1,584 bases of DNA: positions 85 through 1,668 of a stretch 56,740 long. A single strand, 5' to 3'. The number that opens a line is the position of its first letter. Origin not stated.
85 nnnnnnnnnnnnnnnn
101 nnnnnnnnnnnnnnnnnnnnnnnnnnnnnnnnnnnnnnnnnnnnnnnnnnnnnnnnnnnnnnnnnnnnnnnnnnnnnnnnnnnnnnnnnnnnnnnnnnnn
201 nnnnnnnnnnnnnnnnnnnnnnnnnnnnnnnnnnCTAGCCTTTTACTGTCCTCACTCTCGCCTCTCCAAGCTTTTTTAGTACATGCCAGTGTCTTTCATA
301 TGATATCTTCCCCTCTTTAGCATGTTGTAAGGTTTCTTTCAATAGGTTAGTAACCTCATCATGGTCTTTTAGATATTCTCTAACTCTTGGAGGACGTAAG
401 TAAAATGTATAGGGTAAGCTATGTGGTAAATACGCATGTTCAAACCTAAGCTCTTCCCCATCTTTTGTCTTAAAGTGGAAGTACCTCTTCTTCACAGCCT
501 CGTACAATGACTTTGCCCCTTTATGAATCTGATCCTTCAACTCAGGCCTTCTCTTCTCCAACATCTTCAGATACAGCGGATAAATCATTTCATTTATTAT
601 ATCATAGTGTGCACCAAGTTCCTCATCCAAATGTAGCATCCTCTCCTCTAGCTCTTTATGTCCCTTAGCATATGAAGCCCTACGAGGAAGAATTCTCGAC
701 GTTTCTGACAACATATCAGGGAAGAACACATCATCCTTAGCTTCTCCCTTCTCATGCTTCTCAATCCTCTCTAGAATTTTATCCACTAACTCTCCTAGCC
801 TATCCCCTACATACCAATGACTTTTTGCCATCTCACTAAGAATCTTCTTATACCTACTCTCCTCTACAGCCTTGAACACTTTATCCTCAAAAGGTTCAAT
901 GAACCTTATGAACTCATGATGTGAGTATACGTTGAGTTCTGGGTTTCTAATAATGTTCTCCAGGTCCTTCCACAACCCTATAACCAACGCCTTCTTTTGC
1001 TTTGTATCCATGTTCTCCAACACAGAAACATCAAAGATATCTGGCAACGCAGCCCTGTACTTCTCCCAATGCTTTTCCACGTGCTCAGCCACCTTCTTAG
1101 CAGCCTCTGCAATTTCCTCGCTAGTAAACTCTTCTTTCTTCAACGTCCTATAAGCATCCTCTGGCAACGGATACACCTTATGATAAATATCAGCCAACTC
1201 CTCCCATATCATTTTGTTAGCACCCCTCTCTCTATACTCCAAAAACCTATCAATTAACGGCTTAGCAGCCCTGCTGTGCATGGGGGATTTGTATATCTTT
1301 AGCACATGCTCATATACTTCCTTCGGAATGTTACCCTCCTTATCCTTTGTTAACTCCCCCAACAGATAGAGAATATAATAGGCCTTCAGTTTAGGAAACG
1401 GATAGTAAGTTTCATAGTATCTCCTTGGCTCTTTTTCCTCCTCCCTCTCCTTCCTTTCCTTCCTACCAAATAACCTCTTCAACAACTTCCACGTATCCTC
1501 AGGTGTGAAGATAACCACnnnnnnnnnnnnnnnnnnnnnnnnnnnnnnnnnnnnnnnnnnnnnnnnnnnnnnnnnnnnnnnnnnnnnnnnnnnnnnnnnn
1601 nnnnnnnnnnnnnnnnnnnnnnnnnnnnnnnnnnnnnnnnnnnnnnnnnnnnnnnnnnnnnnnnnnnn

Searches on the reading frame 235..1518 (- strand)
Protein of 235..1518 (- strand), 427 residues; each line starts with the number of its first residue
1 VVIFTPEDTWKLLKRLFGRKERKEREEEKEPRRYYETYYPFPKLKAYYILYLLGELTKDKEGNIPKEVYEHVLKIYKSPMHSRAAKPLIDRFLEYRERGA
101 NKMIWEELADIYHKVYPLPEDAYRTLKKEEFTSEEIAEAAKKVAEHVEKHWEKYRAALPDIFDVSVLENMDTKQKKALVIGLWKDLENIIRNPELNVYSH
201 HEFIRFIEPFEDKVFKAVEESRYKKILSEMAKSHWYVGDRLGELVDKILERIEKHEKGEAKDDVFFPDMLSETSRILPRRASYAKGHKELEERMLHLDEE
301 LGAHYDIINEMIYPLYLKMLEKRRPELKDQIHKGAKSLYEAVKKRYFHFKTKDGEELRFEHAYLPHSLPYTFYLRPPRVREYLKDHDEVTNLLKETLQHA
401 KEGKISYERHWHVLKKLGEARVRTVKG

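Call 9: find_encoding_contigs(protein=window:235-1518:-, flank=10000, max_places=10)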
Protein window:235-1518:- (427 aa): 2 contigs read that carry it; 2 places shown.
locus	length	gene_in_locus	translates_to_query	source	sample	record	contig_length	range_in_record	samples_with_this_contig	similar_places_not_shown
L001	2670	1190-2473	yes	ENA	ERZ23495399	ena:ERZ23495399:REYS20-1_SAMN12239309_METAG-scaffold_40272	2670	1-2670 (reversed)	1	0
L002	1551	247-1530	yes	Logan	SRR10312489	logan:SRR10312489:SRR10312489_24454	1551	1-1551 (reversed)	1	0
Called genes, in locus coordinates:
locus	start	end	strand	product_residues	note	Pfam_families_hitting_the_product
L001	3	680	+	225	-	?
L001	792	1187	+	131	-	-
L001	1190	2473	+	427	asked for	-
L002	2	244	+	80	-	?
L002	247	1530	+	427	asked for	-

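Call 10: search_protein_families(library=pfam, proteins=[window:235-1518:-], max_evalue=0.01)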
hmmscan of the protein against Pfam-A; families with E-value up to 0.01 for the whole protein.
window:235-1518:- (427 aa): 1 family
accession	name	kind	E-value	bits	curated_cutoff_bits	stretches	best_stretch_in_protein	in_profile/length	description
PF10368.14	YkyA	-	0.0041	17.3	28.8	0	106-150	118-162/186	Putative cell-wall binding lipoprotein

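Call 23: search_protein_families(library=ncbifam, proteins=[window:235-1518:-], max_evalue=0.001)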
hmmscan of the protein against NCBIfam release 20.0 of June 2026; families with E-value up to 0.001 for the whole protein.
window:235-1518:- (427 aa): 0 families

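Call 43: find_homologous_proteins(query=A2, max_evalue=0.01)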
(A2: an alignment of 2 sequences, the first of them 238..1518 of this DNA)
Query A2 (2 sequences) (427 aa, profile of the alignment): 2 proteins with E <= 0.01 among 8000 candidates.
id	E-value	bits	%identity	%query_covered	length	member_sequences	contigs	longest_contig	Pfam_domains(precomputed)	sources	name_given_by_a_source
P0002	1.4e-253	860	29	91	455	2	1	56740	-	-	-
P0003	2.1e-222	758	100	100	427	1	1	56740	-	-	-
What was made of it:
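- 235..1518 (-): Partner gene P2 (427 aa), a paralogue of P1. The profile of the two paralogues found no other member in 5.8e9 clusters (call 43).
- No third partner paralogue was found in 5.8e9 clusters (call 43). No third partner paralogue was found (call 43).
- Tried and rejected: Profile of the two partner paralogues against 5.8e9 clusters: only themselves (call 43).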

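Call 49: search_solved_structures(query=A2, max_evalue=10)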
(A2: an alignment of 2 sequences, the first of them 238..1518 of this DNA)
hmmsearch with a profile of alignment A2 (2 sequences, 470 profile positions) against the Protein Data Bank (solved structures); distinct sequences matched with E-value up to 10: 3.
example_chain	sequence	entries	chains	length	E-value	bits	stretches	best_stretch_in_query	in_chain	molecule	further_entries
8ihg_B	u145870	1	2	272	0.22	13.8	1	217-271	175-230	2-aminophenol 1,6-dioxygenase alpha subunit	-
3d1b_A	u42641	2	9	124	0.29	13.4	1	130-186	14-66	RNA-induced transcriptional silencing complex protein tas3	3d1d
7ebc_A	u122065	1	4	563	1.2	11.4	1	93-157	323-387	Isocitrate lyase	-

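Call 55: search_protein_families(library=padloc, proteins=[window:238-1518:-], max_evalue=1)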
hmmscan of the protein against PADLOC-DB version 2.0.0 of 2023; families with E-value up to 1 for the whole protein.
window:238-1518:- (427 aa): 0 families

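Call 65: predict_structure(alignment_id=A2)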
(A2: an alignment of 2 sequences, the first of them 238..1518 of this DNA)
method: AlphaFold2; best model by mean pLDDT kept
length: 427 residues; sequences in the alignment: 2
mean_pLDDT: 45.1   pTM: 0.36
mean pLDDT of the five models: 45.1, 41.6, 37.2, 34.9, 32.5
residues with pLDDT >= 90: 0; 70-90: 24; 50-70: 126; < 50: 277
segments of 3 or more residues with pLDDT < 50: 1-44, 75-103, 192-207, 217-219, 221-317, 333-352, 354-384, 399-411, 414-427
pLDDT, mean of each block of 10 residues (from residue 1): 32 35 33 26 50 54 60 47 41 45 54 67 66 61 77 75 59 65 55 38 44 51 40 34 41 36 27 23 27 29 36 47 54 45 39 41 32 32 46 51 44 45 32
secondary structure, 60 per line:
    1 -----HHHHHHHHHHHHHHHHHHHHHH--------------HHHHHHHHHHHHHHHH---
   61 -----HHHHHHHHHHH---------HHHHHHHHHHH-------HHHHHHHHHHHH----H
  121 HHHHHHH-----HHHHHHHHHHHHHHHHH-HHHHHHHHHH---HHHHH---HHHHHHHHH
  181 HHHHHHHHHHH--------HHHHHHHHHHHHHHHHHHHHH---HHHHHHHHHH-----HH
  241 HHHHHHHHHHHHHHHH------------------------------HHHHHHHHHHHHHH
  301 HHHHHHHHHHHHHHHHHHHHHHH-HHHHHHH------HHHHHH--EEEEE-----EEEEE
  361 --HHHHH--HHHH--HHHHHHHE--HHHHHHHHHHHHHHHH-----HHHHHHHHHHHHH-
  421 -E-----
elements in order: H6-27 H42-57 H66-76 H86-96 H104-115 H120-127 H133-149 H151-160 H164-168 H172-191 H200-220 H224-233 H239-256 H287-323 H325-331 H338-343 E346-350 E356-360 H363-367 H370-373 H376-382 H386-401 H407-419
